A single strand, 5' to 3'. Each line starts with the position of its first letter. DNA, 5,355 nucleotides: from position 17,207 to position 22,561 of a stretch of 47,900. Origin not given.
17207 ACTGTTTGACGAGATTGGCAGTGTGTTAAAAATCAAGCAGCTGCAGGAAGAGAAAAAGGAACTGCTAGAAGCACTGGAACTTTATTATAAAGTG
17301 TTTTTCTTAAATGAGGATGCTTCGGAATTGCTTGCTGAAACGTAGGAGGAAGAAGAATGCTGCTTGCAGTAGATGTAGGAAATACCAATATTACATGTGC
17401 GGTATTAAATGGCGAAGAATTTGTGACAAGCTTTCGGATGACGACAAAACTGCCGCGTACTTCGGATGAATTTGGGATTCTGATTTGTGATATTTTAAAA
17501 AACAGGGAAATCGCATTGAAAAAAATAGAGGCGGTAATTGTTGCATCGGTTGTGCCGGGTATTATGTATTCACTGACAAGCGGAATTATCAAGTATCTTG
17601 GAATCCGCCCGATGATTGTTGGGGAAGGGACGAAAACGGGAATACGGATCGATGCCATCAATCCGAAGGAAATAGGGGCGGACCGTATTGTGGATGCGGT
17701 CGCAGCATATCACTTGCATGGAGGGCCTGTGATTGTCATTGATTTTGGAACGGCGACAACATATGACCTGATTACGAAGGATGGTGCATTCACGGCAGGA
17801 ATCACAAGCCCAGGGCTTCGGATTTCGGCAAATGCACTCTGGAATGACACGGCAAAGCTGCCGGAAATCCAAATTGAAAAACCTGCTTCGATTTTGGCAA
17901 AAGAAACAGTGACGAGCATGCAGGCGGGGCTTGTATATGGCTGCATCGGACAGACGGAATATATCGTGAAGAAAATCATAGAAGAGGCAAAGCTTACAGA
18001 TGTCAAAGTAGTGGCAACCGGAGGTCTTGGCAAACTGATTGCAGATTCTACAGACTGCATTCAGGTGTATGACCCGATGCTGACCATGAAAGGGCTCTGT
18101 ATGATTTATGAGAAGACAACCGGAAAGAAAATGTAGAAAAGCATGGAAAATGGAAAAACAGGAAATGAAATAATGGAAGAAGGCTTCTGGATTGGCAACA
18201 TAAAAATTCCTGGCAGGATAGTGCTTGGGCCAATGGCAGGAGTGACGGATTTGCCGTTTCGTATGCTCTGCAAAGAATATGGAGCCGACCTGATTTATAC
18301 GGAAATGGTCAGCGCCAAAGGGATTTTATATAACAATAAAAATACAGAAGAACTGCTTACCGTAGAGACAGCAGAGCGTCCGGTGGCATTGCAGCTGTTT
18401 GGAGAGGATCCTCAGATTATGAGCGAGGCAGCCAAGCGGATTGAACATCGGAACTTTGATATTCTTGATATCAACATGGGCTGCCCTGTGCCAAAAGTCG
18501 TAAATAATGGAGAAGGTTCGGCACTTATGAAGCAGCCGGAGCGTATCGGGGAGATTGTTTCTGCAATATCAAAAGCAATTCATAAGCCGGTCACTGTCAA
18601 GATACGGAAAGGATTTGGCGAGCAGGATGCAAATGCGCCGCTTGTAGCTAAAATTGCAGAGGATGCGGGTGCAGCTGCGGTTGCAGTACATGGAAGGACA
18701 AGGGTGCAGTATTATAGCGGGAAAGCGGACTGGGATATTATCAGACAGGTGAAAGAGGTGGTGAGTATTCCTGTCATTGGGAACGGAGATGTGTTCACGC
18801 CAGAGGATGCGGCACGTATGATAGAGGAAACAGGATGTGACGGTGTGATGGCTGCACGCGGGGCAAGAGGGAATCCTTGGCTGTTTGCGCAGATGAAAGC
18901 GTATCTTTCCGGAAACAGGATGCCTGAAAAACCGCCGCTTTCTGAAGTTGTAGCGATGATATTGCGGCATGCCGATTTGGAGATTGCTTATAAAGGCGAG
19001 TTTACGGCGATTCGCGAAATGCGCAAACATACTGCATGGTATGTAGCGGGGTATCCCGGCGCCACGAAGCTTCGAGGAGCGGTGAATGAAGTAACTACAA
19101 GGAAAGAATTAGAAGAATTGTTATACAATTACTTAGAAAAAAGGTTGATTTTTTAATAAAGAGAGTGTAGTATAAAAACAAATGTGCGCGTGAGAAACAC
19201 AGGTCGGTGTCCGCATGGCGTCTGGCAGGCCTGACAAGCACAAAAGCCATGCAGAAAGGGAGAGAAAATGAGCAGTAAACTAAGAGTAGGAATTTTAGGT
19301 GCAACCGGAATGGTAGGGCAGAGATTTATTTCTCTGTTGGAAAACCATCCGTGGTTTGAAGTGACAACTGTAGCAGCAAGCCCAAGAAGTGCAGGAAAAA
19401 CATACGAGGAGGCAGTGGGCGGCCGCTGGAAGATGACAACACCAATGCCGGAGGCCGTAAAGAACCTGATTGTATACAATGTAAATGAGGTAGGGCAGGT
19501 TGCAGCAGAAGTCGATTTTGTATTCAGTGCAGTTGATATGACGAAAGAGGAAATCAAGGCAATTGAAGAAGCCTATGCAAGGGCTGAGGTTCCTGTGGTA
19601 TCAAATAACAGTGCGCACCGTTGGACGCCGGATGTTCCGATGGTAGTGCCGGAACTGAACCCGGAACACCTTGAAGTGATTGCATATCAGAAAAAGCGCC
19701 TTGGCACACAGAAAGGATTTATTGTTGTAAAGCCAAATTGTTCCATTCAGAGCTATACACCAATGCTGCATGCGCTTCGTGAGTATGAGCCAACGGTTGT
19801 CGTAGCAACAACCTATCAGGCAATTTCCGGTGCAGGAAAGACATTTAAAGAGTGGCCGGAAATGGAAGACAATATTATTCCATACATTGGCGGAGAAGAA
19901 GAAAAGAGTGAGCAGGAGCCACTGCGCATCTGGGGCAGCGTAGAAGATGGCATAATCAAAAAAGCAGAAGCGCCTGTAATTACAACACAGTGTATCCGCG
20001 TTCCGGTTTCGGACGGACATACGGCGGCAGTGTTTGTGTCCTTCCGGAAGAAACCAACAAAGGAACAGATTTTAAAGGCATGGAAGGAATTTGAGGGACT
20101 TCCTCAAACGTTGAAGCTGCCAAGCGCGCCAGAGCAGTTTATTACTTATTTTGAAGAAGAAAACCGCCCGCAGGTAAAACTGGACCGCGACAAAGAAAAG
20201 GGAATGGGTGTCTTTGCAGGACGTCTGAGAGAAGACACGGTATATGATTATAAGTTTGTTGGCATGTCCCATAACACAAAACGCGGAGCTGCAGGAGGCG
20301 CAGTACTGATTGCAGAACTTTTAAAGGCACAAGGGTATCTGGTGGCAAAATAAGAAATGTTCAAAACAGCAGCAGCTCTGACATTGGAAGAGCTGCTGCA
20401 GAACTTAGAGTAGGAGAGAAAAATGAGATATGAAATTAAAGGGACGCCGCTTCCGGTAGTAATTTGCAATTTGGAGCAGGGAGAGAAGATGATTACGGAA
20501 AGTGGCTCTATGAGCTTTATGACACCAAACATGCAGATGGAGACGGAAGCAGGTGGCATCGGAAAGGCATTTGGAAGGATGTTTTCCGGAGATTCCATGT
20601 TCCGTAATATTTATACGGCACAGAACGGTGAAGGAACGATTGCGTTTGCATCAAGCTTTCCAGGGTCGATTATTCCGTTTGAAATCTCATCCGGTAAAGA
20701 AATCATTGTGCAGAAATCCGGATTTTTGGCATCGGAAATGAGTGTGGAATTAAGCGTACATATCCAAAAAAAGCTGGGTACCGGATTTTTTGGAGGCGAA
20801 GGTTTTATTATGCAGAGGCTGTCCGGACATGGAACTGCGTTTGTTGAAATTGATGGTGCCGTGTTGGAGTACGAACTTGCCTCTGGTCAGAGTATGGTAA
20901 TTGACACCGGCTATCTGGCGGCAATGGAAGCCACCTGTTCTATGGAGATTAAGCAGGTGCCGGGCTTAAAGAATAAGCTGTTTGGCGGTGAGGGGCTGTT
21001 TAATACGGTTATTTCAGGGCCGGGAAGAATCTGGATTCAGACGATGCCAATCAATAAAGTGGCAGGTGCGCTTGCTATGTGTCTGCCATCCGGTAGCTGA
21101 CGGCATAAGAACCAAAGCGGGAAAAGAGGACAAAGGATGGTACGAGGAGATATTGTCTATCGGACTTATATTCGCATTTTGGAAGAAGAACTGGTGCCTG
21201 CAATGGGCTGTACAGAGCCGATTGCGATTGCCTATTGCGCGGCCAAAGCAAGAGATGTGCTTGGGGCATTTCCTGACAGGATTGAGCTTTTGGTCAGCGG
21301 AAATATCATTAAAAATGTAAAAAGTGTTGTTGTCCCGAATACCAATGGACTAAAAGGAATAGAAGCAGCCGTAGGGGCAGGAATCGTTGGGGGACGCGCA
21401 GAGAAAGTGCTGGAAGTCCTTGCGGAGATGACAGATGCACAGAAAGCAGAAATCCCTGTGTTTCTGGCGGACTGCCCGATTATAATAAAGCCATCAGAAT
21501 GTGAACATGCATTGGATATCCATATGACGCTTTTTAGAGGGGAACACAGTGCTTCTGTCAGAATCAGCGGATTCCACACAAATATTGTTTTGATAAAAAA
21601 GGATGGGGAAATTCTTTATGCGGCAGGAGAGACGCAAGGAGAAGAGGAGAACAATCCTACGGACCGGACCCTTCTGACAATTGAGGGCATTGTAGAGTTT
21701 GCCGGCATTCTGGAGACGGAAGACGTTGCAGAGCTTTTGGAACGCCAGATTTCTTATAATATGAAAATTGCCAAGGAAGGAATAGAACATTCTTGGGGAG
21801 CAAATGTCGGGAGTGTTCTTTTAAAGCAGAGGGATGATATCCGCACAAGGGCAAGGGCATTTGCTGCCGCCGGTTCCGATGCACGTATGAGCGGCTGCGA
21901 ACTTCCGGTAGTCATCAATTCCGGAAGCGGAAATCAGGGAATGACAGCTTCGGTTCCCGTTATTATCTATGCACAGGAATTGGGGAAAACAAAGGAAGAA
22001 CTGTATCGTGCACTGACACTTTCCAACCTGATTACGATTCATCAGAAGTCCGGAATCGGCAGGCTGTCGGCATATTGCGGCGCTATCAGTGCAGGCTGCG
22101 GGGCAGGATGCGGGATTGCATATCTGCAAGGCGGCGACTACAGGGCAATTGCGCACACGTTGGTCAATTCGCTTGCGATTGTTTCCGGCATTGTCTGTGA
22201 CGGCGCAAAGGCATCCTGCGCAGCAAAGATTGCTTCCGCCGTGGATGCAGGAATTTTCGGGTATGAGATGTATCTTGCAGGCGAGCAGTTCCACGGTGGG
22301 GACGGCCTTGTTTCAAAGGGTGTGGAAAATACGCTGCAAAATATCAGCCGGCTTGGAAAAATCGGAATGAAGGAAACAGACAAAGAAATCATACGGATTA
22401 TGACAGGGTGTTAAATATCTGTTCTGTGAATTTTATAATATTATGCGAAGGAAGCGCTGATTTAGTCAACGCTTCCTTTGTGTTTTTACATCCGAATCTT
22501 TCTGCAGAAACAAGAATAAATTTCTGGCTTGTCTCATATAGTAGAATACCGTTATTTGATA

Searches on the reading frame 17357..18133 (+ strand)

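Call 16: search_protein_families(library=pfam, proteins=[window:17357-18133:+], max_evalue=0.001)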
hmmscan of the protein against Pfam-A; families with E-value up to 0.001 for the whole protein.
window:17357-18133:+ (259 aa): 1 family
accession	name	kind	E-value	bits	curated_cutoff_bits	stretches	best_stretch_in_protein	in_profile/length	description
PF03309.20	Pan_kinase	-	6.3e-66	222.6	24.7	1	2-205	1-204/205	Type III pantothenate kinase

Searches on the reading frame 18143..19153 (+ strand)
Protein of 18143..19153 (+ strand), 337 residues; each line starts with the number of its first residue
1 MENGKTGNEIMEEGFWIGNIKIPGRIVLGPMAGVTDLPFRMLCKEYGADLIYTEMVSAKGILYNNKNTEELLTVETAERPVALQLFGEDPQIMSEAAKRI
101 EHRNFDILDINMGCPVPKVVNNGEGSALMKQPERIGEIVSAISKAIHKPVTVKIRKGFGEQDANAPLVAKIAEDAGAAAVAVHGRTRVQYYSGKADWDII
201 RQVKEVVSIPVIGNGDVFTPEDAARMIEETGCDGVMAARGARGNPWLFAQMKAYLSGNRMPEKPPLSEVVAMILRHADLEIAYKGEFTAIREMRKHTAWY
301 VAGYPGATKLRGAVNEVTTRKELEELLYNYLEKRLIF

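Call 16: search_protein_families(library=pfam, proteins=[window:18143-19153:+], max_evalue=0.001)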
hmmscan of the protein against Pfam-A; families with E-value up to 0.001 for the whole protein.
window:18143-19153:+ (337 aa): 3 families
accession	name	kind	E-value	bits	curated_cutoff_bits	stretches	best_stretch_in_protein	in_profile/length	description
PF01207.24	Dus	-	8.2e-98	327.8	20.4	1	28-327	2-302/311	Dihydrouridine synthase (Dus)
PF01180.27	DHO_dh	-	4.1e-06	26.6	27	0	78-156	94-166/291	Dihydroorotate dehydrogenase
PF01680.23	SOR_SNZ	-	0.00058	20.2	27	0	168-233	25-94/207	SOR/SNZ family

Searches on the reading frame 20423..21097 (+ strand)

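Call 16: search_protein_families(library=pfam, proteins=[window:20423-21097:+], max_evalue=0.001)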
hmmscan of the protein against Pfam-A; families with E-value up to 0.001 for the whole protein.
window:20423-21097:+ (225 aa): 1 family
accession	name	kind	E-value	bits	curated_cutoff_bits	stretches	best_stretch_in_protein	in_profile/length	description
PF01987.23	AIM24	-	1e-74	251.1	25.7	1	3-208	1-205/205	Mitochondrial biogenesis AIM24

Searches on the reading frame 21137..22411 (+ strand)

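Call 16: search_protein_families(library=pfam, proteins=[window:21137-22411:+], max_evalue=0.001)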
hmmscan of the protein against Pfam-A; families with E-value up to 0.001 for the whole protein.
window:21137-22411:+ (425 aa): 1 family
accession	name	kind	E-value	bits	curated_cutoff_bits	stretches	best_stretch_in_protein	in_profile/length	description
PF03313.21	SDH_alpha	-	2e-61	208.4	26.4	1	193-419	29-259/260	Serine dehydratase alpha chain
